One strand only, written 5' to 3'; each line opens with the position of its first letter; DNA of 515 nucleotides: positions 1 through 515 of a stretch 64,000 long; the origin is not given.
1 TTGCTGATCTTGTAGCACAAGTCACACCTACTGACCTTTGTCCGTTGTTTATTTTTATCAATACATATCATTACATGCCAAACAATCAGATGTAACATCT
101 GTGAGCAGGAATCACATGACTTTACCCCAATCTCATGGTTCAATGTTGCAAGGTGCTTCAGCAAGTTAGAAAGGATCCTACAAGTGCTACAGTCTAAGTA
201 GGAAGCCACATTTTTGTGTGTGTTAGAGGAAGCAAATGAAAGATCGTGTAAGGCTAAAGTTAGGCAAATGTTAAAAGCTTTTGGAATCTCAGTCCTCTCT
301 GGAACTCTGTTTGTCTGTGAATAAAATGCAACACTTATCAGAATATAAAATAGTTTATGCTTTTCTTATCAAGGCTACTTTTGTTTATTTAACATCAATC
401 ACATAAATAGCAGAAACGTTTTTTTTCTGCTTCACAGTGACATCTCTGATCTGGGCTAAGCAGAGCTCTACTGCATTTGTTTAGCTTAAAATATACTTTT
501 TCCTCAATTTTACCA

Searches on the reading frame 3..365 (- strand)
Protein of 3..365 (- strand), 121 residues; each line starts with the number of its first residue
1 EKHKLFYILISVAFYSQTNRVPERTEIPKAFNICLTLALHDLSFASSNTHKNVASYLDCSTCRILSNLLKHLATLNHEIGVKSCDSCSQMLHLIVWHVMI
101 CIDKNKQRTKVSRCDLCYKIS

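Call 37: search_protein_families(library=pfam, max_evalue=0.01, proteins=[window:3-365:-])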
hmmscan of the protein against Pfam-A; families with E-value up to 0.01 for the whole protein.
window:3-365:- (121 aa): 0 families
